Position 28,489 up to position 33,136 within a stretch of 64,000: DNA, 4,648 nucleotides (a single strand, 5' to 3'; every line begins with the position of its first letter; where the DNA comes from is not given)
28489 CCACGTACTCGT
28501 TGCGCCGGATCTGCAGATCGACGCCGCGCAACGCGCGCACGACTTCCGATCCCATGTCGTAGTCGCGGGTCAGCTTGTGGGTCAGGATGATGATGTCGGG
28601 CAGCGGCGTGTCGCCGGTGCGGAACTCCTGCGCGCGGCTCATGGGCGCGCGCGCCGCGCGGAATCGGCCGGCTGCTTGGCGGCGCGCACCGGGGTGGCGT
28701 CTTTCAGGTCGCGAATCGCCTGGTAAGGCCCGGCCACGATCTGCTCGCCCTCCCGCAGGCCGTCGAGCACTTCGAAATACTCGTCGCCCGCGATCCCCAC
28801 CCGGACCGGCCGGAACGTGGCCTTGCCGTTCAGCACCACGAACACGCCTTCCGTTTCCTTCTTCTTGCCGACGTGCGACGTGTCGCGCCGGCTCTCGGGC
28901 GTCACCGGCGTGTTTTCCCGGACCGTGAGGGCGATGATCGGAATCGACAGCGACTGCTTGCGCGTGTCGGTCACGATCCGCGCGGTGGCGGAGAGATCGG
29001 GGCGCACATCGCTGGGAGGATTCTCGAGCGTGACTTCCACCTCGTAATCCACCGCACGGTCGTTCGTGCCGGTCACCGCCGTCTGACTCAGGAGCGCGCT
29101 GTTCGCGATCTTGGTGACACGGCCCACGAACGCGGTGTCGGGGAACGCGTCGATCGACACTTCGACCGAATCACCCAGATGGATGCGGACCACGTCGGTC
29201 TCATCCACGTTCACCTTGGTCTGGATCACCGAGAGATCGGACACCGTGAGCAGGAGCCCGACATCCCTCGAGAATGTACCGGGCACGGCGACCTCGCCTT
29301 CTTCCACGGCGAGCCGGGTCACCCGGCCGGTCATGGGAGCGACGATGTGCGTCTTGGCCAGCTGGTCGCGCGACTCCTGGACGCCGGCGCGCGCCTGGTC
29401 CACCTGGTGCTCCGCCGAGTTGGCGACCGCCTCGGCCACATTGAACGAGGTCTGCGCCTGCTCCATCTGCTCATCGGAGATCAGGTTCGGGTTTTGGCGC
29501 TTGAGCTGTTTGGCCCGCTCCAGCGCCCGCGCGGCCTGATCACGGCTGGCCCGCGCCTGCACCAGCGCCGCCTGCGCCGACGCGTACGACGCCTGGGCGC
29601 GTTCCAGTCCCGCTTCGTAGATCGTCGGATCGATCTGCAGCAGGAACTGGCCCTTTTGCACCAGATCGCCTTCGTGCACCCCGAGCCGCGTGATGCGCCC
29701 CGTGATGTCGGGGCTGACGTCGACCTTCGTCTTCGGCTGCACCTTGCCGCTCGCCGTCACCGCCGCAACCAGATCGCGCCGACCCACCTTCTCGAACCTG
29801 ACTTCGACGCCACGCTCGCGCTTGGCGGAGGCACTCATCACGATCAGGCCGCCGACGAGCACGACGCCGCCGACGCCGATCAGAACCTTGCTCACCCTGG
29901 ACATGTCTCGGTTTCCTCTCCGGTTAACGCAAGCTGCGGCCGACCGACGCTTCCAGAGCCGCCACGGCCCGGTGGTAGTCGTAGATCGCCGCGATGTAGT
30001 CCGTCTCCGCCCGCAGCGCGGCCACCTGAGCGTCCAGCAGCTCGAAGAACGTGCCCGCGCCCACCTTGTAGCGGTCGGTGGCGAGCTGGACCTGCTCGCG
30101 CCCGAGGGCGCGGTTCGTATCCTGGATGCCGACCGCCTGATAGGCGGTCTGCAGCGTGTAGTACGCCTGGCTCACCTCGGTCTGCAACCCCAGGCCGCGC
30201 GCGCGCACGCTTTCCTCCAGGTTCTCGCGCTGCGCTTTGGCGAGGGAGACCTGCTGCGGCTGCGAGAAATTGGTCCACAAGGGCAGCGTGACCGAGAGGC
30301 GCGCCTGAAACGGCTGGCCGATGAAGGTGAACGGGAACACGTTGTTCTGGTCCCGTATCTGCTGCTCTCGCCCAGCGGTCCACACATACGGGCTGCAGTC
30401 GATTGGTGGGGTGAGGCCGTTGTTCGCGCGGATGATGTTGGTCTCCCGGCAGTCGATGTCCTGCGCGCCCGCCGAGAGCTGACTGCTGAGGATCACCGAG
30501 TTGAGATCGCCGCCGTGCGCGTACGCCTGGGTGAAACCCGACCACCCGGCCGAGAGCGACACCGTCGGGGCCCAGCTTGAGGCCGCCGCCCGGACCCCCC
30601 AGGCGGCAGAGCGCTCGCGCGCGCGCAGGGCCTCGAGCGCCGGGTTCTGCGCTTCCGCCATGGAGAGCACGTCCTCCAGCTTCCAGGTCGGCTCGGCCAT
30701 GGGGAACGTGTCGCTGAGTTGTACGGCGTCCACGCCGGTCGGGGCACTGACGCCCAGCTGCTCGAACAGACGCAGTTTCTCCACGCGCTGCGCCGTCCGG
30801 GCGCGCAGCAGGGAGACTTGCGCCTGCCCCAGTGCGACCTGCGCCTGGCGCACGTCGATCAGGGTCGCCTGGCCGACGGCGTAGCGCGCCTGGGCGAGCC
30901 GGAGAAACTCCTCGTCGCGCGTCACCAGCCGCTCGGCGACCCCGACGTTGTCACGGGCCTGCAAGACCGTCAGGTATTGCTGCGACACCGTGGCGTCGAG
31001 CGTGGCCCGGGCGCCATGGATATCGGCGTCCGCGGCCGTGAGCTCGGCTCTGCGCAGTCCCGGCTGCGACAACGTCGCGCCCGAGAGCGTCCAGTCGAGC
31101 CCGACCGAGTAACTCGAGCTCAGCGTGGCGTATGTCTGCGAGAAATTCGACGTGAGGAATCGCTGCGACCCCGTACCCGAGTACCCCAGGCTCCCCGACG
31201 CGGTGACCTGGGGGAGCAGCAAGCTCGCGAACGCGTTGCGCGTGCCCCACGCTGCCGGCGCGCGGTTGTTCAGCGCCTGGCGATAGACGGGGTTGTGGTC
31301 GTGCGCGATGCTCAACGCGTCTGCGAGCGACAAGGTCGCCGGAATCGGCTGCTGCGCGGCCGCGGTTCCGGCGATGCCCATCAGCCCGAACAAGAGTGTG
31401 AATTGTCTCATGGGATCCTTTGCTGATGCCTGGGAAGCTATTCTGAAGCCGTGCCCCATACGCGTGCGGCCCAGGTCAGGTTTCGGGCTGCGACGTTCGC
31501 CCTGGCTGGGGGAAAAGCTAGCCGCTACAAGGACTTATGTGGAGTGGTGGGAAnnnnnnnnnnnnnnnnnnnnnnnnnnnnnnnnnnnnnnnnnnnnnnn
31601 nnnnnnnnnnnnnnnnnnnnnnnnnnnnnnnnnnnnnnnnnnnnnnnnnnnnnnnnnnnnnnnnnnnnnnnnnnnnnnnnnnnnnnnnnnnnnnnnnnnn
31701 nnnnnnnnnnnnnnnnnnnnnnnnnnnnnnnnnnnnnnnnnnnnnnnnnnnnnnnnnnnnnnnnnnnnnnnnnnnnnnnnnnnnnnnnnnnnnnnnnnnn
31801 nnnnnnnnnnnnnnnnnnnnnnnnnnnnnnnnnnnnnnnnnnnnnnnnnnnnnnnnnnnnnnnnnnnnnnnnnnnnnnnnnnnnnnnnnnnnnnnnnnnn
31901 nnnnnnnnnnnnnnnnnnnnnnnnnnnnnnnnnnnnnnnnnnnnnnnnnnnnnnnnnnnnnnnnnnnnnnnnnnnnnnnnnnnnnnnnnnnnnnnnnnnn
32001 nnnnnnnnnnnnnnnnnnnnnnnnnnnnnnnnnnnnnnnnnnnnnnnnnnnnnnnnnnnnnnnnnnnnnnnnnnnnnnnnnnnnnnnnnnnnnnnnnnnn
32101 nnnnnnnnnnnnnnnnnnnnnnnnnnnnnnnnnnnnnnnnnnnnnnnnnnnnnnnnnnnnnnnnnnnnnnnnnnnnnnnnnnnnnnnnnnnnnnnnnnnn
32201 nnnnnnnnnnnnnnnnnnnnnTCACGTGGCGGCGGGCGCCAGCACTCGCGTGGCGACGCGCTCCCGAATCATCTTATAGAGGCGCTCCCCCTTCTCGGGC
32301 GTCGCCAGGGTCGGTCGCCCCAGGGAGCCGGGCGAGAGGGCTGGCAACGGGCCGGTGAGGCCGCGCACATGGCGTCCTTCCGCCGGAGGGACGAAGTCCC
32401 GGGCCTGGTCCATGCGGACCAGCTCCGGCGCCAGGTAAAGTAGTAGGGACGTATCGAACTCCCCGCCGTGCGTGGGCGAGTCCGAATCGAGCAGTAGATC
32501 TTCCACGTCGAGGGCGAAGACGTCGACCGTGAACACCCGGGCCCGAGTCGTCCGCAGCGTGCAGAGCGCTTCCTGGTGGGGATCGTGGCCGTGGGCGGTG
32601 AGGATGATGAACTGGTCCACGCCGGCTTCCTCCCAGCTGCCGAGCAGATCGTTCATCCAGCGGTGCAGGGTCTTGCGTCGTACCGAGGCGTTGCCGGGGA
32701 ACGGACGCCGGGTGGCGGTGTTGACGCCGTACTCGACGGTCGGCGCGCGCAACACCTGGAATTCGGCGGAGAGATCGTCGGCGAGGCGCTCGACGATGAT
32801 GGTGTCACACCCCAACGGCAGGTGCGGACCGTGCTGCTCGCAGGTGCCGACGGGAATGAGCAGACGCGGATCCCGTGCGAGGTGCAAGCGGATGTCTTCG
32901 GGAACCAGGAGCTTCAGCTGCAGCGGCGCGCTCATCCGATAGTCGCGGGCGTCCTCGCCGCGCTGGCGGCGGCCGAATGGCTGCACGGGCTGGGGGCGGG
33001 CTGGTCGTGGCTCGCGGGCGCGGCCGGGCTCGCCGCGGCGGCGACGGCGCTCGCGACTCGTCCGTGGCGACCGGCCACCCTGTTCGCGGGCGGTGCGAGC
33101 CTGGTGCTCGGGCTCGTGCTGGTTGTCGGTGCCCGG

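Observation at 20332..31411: Three tandem B-A pairs of MacB/FtsX-type permeases behind a single ATPase, adaptor and TolC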

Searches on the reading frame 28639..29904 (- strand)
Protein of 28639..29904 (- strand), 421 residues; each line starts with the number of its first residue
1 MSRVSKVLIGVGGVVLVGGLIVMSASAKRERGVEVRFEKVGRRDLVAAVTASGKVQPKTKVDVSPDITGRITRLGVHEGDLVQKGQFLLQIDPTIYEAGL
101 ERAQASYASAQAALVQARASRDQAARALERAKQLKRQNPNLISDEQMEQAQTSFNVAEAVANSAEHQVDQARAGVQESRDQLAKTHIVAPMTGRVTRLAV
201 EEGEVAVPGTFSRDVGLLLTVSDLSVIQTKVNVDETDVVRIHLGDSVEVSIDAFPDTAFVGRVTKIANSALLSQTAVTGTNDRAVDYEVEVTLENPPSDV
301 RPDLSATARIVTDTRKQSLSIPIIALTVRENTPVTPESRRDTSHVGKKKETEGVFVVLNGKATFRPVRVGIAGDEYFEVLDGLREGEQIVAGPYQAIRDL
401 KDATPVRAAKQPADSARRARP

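Call 4: search_protein_families(library=pfam, proteins=[window:28639-29904:-])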
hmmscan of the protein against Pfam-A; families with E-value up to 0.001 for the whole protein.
window:28639-29904:- (421 aa): 4 families
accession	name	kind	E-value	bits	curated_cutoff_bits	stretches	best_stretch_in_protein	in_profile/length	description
PF16576.10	HlyD_D23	-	2.9e-18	66.4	30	1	48-269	5-187/214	Barrel-sandwich domain of CusB or HlyD membrane-fusion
PF13437.12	HlyD_3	-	4.4e-12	47.1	22.2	1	187-298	2-101/106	HlyD family secretion protein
PF13533.13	Biotin_lipoyl_2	-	3.1e-08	33.7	29.8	1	63-92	3-32/32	Biotin-lipoyl like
PF00364.28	Biotin_lipoyl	-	0.00073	19.8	22.1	0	58-91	40-73/73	Biotin-requiring enzyme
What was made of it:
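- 28639..29904 (-): MacA/YknX-type periplasmic adaptor (MFP), 421 aa, with N-terminal TM anchor. HlyD_D23 and HlyD_3 (call 4).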

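Call 6: search_protein_families(library=ncbifam, proteins=[window:28639-29904:-])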
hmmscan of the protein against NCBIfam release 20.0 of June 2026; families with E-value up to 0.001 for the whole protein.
window:28639-29904:- (421 aa): 25 families
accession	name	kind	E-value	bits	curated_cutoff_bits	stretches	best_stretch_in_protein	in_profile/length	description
TIGR01730.1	RND_mfp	subfamily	1.1e-44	152.8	94.9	1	35-399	1-315/322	efflux RND transporter periplasmic adaptor subunit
NF008606.0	PRK11578.1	equivalog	2.5e-37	128.9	342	1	11-393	14-364/371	macrolide transporter subunit MacA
TIGR00999.1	8a0102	subfamily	1.4e-24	86.7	319.3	2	79-330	1-222/271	CzcB/NccB family metal efflux transporter periplasmic adaptor subunit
TIGR00998.1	8a0101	subfamily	4.8e-23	81.6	390.8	2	164-269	184-284/334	EmrA/EmrK family multidrug efflux transporter periplasmic adaptor subunit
NF007785.0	PRK10476.1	equivalog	2e-22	79.5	376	2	46-114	35-102/347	multidrug transporter subunit MdtN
TIGR01843.1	type_I_hlyD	subfamily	1.2e-19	70.6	208.65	2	47-154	29-134/422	HlyD family type I secretion periplasmic adaptor subunit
NF045904.1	RND-peri-MexE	equivalog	5.4e-18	65.1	714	1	51-206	54-193/390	multidrug efflux RND transporter periplasmic adaptor subunit MexE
TIGR02971.1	heterocyst_DevB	subfamily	3.9e-17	62.6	129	2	140-293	160-307/327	ABC exporter membrane fusion protein, DevB family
NF002939.0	PRK03598.1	equivalog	2.7e-16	59.7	393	2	60-176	44-177/332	secretion protein HlyD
NF007850.1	PRK10559.1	equivalog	2.2e-15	56.6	400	1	61-267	41-223/303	p-hydroxybenzoic acid efflux pump subunit AaeA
NF033138.2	RND-peri-MexC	equivalog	5.9e-15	55.3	625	1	28-228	31-211/375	MexC family multidrug efflux RND transporter periplasmic adaptor subunit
NF008589.1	PRK11556.1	equivalog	1.2e-14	54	391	1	48-330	72-330/392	MdtA/MuxA family multidrug efflux RND transporter periplasmic adaptor subunit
NF000272.2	OqxA_adapt_sub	exception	4.3e-13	49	835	1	52-237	59-225/391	multidrug efflux RND transporter periplasmic adaptor subunit OqxA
NF011604.1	PRK15030.1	equivalog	2.1e-12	46.8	765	1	58-398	63-368/397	multidrug efflux RND transporter periplasmic adaptor subunit AcrA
NF011715.0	PRK15136.1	equivalog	2.2e-12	46.3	563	1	60-265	61-291/390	multidrug efflux MFS transporter periplasmic adaptor subunit EmrA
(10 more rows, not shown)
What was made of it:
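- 28639..29904 (-): TIGR01730 152.8 bits, above its cut-off of 94.9; MacA NF008606 128.9 bits, below its cut-off of 342 (call 6).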

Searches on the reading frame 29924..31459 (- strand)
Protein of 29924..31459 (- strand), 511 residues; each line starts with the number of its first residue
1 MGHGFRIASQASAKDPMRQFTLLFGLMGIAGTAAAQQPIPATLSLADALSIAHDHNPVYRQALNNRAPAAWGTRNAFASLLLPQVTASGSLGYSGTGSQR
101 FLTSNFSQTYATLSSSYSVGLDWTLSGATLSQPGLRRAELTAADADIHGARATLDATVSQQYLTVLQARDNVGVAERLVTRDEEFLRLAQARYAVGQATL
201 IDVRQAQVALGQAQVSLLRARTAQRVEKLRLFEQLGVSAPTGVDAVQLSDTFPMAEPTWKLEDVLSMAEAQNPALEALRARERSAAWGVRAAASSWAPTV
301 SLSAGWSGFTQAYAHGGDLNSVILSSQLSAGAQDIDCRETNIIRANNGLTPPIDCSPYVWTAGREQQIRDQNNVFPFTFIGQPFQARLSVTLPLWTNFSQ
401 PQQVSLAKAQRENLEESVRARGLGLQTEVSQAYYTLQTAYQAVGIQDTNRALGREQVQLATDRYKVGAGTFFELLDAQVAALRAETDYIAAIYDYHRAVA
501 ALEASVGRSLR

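Call 4: search_protein_families(library=pfam, proteins=[window:29924-31459:-])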
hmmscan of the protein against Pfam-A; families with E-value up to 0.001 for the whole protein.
window:29924-31459:- (511 aa): 1 family
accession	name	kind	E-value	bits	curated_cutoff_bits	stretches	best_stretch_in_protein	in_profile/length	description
PF02321.23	OEP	-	1.9e-51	175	22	3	372-507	54-187/187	Outer membrane efflux protein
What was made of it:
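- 29924..31411 (-): TolC-like outer membrane factor (495 aa from M17, with signal peptide; longest ORF extends to 31459). Pfam OEP E 1.9e-51 (call 4).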

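Call 6: search_protein_families(library=ncbifam, proteins=[window:29924-31459:-])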
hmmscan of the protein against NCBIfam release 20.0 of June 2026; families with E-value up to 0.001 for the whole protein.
window:29924-31459:- (511 aa): 6 families
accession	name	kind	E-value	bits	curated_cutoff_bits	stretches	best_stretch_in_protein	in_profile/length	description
TIGR01844.1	type_I_sec_TolC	subfamily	6.5e-33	114.3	225.15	2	43-306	3-259/414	TolC family outer membrane protein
TIGR01845.1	outer_NodT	subfamily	3.8e-18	65.5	210.05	2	52-239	66-252/460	efflux transporter outer membrane subunit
NF007002.0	PRK09465.1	equivalog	9.8e-13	47.4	495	1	44-314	25-285/460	outer membrane channel protein TolC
NF052390.1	efflux_OMP_AbuO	equivalog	1.3e-12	47.2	700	2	403-508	332-432/447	multidrug efflux outer membrane protein AbuO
NF047721.1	ToxDrgExpTdeA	equivalog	3.7e-09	36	550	1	113-308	124-313/455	toxin/drug exporter TdeA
NF045679.1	DiMtlExpIhpA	equivalog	0.00055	18.7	650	1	398-509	302-415/424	divalent metal ion exporter subunit IhpA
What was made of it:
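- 29924..31411 (-): TIGR01844 114 bits, below its cut-off (call 6).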

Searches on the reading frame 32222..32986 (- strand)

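Call 10: search_protein_families(library=pfam, proteins=[window:32222-32986:-])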
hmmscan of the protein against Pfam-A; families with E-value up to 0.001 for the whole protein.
window:32222-32986:- (254 aa): 1 family
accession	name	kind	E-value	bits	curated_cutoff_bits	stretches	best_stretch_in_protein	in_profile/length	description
PF02633.19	Creatininase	-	5.1e-49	167.3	31.3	1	31-246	7-236/238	Creatinine amidohydrolase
